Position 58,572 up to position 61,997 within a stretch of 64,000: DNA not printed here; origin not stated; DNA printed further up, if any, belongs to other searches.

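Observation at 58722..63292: Orphan class II lanthipeptide-like module (XRE regulator, NHLP-leader precursor with 4x CQTT repeats, LanM) inside a mobile/defence island, with no transporter, protease or immunity genes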

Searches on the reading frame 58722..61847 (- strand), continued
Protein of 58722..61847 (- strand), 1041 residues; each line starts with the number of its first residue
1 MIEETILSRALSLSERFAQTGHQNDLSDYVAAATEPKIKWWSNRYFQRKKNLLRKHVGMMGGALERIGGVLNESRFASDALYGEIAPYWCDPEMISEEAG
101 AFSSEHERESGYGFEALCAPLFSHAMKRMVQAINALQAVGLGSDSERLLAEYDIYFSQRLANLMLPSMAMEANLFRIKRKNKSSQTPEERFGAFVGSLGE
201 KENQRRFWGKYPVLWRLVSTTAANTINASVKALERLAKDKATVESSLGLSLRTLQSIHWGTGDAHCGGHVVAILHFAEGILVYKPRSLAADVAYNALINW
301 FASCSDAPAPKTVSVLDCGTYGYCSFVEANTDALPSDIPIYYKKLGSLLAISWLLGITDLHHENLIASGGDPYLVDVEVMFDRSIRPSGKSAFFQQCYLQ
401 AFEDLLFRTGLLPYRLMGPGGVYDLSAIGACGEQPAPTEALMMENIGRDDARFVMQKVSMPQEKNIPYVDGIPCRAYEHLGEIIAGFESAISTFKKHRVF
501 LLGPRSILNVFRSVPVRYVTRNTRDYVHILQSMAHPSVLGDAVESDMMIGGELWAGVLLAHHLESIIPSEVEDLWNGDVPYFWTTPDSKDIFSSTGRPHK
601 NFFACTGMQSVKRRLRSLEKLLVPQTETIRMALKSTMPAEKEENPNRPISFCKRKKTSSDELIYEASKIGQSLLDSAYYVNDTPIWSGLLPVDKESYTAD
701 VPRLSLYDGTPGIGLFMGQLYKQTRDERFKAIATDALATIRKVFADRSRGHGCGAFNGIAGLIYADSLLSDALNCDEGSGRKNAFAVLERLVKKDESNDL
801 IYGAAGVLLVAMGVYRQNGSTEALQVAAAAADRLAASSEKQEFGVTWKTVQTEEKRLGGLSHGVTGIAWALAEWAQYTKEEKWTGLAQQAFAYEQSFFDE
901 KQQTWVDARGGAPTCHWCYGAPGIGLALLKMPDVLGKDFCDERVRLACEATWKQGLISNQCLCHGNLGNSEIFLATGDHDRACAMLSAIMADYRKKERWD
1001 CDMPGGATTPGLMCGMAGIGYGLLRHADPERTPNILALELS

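Call 13: find_encoding_contigs(protein=P0006, flank=10000, max_places=2)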
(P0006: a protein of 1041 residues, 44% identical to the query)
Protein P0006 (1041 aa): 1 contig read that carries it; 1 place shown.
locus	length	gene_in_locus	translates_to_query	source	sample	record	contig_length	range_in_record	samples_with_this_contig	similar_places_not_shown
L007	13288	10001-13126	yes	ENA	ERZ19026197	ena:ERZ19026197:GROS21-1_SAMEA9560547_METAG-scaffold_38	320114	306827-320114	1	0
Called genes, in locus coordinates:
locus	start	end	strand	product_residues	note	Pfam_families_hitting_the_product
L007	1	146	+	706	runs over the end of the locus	PF08471:Ribonuc_red_2_N, PF02867:Ribonuc_red_lgC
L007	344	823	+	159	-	PF01250:Ribosomal_S6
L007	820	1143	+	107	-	PF01084:Ribosomal_S18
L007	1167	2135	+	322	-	PF09991:DUF2232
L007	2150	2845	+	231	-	-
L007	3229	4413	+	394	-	PF13356:Arm-DNA-bind_3, PF14659:Phage_int_SAM_3, PF22022:Phage_int_M, PF00589:Phage_integrase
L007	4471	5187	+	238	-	PF00702:Hydrolase, PF13419:HAD_2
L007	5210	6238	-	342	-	PF10017:Methyltransf_33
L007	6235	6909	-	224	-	PF01381:HTH_3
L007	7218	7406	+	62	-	-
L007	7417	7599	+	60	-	-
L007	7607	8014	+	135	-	-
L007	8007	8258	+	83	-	PF00196:GerE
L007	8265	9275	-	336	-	PF02636:Methyltransf_28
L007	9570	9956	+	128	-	-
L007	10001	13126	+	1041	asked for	PF13575:DUF4135, PF05147:LANC_like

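Call 14: find_encoding_contigs(protein=P0007, flank=10000, max_places=2)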
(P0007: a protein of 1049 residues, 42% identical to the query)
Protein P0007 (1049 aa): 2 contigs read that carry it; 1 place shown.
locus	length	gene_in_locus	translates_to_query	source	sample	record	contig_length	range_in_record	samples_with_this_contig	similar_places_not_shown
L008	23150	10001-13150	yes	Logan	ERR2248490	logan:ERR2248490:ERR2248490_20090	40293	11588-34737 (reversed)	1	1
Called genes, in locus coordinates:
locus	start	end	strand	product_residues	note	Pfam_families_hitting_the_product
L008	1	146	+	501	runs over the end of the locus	PF03432:Relaxase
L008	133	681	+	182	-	-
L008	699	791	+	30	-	-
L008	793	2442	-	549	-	PF14362:DUF4407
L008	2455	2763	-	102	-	-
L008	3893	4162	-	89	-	-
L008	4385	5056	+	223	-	-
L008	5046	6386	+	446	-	-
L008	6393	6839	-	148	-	-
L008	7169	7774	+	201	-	PF00589:Phage_integrase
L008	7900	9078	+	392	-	-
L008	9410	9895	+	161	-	-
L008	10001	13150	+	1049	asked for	PF13575:DUF4135, PF05147:LANC_like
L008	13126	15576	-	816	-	PF10412:TrwB_AAD_bind (faint), PF12696:TraG-D_C (weak)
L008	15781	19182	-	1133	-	PF04851:ResIII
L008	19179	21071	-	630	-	PF01555:N6_N4_Mtase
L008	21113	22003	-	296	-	PF26109:WHD_BrxR, PF13280:WYL, PF26107:BrxR_CTD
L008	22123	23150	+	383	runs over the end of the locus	PF01734:Patatin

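Call 15: find_encoding_contigs(protein=P0008, flank=10000, max_places=2)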
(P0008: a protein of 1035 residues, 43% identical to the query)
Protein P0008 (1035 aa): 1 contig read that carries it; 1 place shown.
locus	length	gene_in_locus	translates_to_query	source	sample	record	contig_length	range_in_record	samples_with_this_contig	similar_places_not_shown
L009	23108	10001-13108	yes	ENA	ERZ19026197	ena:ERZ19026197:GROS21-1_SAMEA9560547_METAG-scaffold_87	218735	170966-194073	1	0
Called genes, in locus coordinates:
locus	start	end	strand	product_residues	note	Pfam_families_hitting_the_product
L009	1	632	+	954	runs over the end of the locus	PF02739:5_3_exonuc_N, PF01367:5_3_exonuc, PF01612:DNA_pol_A_exo1, PF00476:DNA_pol_A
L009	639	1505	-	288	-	PF24827:AstE_AspA_cat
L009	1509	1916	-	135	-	PF04379:DUF525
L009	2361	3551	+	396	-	PF13356:Arm-DNA-bind_3, PF22022:Phage_int_M, PF00589:Phage_integrase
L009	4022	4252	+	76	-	PF05930:Phage_AlpA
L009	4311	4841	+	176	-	PF21983:NikA-like, PF05713:MobC (weak)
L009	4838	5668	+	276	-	PF03432:Relaxase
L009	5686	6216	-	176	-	PF13302:Acetyltransf_3 (weak), PF00583:Acetyltransf_1, PF13673:Acetyltransf_10 (weak)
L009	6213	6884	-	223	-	PF01381:HTH_3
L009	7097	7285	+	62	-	-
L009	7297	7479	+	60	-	-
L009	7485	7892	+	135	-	-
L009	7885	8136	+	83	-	PF00196:GerE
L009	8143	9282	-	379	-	PF02636:Methyltransf_28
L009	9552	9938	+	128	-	-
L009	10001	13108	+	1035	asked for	PF13575:DUF4135, PF05147:LANC_like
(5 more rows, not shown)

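Call 20: find_encoding_contigs(protein=P0011, flank=10000, max_places=2)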
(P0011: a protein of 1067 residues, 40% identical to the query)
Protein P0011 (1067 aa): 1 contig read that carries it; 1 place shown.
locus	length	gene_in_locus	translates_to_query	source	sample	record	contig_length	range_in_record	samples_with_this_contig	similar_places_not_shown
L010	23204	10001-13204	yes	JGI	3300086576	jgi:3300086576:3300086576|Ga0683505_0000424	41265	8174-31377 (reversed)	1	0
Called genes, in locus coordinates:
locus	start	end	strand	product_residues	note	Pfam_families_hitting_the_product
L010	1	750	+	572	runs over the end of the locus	PF00501:AMP-binding, PF13193:AMP-binding_C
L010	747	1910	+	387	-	PF01494:FAD_binding_3 (weak)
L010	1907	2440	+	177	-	PF13279:4HBT_2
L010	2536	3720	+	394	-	PF13433:Peripla_BP_5, PF13458:Peripla_BP_6, PF01094:ANF_receptor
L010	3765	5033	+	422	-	-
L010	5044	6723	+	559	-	PF00501:AMP-binding, PF13193:AMP-binding_C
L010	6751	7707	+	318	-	PF13669:Glyoxalase_4 (faint), PF22677:Ble-like_N (faint), PF00903:Glyoxalase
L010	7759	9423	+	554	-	PF01494:FAD_binding_3, PF13450:NAD_binding_8 (weak), PF21274:Rng_hyd_C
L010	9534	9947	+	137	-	-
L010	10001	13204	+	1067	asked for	PF13575:DUF4135, PF05147:LANC_like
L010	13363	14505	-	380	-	PF07690:MFS_1, PF12832:MFS_1_like, PF07690:MFS_1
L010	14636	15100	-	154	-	PF05239:PRC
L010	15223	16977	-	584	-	PF00664:ABC_membrane, PF02463:SMC_N (faint), PF00005:ABC_tran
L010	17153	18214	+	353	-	PF13439:Glyco_transf_4, PF13579:Glyco_trans_4_4, PF00534:Glycos_transf_1, PF13692:Glyco_trans_1_4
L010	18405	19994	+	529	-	PF00496:SBP_bac_5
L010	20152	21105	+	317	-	PF19300:BPD_transp_1_N, PF00528:BPD_transp_1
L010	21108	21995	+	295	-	PF12911:OppC_N, PF00528:BPD_transp_1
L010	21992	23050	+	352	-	PF00005:ABC_tran, PF08352:oligo_HPY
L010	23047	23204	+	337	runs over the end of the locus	PF00005:ABC_tran, PF13304:AAA_21 (weak), PF08352:oligo_HPY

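Call 21: find_encoding_contigs(protein=P0013, flank=10000, max_places=2)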
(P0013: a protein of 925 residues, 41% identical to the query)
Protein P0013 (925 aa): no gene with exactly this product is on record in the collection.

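Call 22: find_encoding_contigs(protein=P0014, flank=10000, max_places=2)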
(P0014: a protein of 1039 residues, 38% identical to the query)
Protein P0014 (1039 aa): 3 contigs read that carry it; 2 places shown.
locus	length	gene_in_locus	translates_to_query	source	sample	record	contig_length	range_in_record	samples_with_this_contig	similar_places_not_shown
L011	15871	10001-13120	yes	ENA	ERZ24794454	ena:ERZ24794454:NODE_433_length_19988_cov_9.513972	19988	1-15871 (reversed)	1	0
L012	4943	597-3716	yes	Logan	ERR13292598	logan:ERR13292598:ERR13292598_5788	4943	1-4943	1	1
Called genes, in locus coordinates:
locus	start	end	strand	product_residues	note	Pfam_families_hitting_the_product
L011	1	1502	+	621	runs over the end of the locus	PF01555:N6_N4_Mtase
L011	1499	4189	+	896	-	PF04851:ResIII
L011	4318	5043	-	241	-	PF01026:TatD_DNase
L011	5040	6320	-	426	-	PF06508:QueC (faint)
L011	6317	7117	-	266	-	PF28083:QatB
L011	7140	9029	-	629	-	PF07693:KAP_NTPase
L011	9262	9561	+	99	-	-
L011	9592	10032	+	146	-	-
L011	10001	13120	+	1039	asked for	PF13575:DUF4135, PF05147:LANC_like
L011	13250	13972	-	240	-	PF00665:rve, PF13683:rve_3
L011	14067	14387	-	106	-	PF13011:LZ_Tnp_IS481, PF13384:HTH_23, PF13518:HTH_28, PF13551:HTH_29, PF13565:HTH_32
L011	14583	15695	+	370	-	PF01548:DEDD_Tnp_IS110, PF02371:Transposase_20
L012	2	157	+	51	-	?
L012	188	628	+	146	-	-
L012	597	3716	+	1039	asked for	PF13575:DUF4135, PF05147:LANC_like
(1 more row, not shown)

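Call 33: find_related_loci(query=A2, collection=genome_contigs, flank=10000)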
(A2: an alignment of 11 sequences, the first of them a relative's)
Query A2 (1041 aa) in genome_contigs; peptide patterns used: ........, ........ (x = any residue, [..] = any of these).
72 stretches matched a pattern; 41 encode a relative of the query (tblastn E <= 1e-3); 41 distinct loci.
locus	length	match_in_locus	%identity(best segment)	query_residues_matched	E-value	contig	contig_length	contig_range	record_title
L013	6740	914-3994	42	6-1040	0e+0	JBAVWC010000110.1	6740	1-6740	MAG: Alphaproteobacteria bacterium isolate MFD02472_ilm_asm_bin11 k127_219299, whole genome shotgun sequence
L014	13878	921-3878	39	37-1026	0e+0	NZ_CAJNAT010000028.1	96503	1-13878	Paraburkholderia domus strain LMG 31832 isolate LMG 31832, whole genome shotgun sequence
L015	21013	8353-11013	32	168-1039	2e-118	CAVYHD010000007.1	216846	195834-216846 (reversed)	MAG: Terriglobia bacterium isolate MFD03399.bin.2.65 genome assembly, contig: contig_13918, whole genome shotgun sequenc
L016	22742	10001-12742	28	158-1040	5e-94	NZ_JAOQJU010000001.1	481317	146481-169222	Dorea acetigenes strain Sanger_03 .14207_7_43.1, whole genome shotgun sequence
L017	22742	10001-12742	28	158-1040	5e-94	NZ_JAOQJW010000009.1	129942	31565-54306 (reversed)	Dorea amylophila strain H5_25 .14207_7_37.9, whole genome shotgun sequence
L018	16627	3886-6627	28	158-1040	5e-94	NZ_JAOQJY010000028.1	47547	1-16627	Gallintestinimicrobium propionicum strain Sanger_16 .14207_7_45.28, whole genome shotgun sequence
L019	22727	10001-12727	27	149-1040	1e-93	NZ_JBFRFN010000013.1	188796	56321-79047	Paenibacillus sp. 2TAF8 SCAFFOLD_12, whole genome shotgun sequence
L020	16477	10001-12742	27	158-1040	1e-92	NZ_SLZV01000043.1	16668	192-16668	Faecalimonas umbilicata strain DSM 103426 Ga0244733_143, whole genome shotgun sequence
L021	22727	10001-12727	28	149-1040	2e-91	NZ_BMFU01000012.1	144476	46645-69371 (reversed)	Paenibacillus silvae strain CGMCC 1.12770 sequence12, whole genome shotgun sequence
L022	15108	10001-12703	27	152-1040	4e-89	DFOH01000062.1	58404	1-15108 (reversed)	MAG TPA_asm: Firmicutes bacterium UBA3546 UBA3546_contig_1406, whole genome shotgun sequence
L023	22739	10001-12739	28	156-1040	5e-88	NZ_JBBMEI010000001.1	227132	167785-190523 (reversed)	Blautia intestinihominis strain CLA-AA-H95 CLAAAH95_contig_1_length_227132, whole genome shotgun sequence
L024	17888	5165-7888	27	145-1040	6e-88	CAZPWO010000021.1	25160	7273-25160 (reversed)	MAG TPA_asm: uncultured Herbinix sp. isolate SRP294416_co2_139 genome assembly, contig: NODE_1724_length_25160_cov_11.71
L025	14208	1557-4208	27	169-1039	1e-82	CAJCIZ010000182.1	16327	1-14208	Myxococcales bacterium isolate BOG_genome_mining.99 genome assembly, contig: k141_2458597, whole genome shotgun sequence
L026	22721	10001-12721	26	151-1040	7e-79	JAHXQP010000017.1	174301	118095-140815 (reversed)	MAG: Clostridiaceae bacterium isolate coal_NL1.3 k141_8875, whole genome shotgun sequence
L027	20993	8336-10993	28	160-1039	6e-77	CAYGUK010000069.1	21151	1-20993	MAG TPA_asm: uncultured Legionellales bacterium isolate ERP117304_co1_75 genome assembly, contig: NODE_2580_length_21151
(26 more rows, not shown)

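Call 34: find_related_loci(query=A2, collection=metagenome_contigs, flank=10000)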
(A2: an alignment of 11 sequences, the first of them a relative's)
Query A2 (1041 aa) in metagenome_contigs; peptide patterns used: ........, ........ (x = any residue, [..] = any of these).
200 stretches matched a pattern; 125 encode a relative of the query (tblastn E <= 1e-3); the best 80 are kept; 80 distinct loci.
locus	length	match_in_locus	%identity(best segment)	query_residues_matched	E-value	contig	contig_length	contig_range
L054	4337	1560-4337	38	5-938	0e+0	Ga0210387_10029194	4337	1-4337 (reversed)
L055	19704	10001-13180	30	9-1034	3e-112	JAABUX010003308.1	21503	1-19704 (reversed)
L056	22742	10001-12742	28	158-1040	8e-95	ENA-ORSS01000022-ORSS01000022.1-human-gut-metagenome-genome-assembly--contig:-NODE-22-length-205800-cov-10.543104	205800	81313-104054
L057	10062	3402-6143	28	158-1040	8e-95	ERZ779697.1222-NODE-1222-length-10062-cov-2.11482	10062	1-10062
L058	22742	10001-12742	28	158-1040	8e-94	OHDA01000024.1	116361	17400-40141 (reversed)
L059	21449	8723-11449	27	149-1040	1e-93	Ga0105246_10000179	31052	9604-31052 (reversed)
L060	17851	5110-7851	28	158-1040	6e-94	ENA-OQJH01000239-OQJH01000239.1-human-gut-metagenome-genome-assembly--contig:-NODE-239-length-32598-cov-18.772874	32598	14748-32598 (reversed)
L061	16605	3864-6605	28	158-1040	6e-94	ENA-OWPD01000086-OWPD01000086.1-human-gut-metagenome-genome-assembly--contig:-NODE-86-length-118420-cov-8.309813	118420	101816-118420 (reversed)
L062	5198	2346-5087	28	158-1040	3e-94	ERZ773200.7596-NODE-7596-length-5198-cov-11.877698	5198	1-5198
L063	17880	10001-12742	28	158-1040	6e-94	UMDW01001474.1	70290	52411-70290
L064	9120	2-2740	28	159-1040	1e-93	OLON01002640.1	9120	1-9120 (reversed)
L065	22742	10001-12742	28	158-1040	1e-93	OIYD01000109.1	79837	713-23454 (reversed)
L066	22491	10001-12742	28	158-1040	1e-93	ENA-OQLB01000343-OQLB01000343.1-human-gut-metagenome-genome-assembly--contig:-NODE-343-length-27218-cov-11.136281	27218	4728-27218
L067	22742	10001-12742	28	158-1040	1e-93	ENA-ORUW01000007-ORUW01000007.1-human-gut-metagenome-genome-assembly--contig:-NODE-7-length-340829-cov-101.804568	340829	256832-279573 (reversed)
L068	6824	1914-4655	28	158-1040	7e-94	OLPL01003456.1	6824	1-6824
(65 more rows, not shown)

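Call 39: search_protein_families(library=padloc, proteins=[window:58722-61847:-], max_evalue=0.001)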
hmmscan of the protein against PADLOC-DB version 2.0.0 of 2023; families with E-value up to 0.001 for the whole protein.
window:58722-61847:- (1041 aa): 0 families

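Call 42: list_cluster_members(proteins=[window:58722-61847:-, window:61985-62452:-, window:1080-2480:+, window:21622-23436:+, window:31890-33902:+, P0006, P0008, P0003, P0007])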
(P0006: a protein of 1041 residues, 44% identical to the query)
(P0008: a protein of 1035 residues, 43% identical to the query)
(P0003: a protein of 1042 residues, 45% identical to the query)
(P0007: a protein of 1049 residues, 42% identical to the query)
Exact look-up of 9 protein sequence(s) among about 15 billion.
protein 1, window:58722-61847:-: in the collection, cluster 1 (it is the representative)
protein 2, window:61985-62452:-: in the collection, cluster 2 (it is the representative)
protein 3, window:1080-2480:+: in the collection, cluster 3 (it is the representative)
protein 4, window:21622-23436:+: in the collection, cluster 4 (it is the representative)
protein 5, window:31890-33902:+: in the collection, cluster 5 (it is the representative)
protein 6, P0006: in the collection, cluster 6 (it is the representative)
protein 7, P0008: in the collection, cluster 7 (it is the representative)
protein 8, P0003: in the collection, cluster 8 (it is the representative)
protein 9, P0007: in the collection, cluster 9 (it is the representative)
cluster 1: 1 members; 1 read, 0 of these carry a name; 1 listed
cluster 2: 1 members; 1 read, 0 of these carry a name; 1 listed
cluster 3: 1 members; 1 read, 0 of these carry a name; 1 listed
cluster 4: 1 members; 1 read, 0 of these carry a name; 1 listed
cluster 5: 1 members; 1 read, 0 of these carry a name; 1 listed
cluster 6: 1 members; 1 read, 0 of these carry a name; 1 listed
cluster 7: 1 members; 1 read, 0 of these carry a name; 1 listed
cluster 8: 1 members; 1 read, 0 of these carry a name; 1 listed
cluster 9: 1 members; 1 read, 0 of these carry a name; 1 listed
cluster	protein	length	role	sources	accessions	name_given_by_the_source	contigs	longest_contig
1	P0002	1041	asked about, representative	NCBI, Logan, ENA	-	-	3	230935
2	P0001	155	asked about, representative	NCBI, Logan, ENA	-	-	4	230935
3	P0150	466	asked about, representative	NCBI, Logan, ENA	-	-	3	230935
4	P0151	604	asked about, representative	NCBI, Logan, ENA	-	-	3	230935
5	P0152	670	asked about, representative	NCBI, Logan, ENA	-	-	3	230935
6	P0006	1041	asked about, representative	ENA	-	-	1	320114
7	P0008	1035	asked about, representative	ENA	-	-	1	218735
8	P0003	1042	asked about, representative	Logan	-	-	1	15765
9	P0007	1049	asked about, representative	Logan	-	-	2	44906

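Call 43: find_related_loci(query=A2, collection=viral_contigs, flank=10000)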
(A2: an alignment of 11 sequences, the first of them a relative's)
Query A2 (1041 aa) in viral_contigs; peptide patterns used: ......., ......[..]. (x = any residue, [..] = any of these).
46 stretches matched a pattern; 3 encode a relative of the query (tblastn E <= 1e-3); 3 distinct loci.
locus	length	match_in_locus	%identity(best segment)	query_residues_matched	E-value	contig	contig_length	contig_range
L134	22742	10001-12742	28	158-1040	4e-95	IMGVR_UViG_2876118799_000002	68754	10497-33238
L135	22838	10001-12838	26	121-1040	5e-80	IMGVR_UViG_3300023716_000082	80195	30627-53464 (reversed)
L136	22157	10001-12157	30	348-1040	7e-70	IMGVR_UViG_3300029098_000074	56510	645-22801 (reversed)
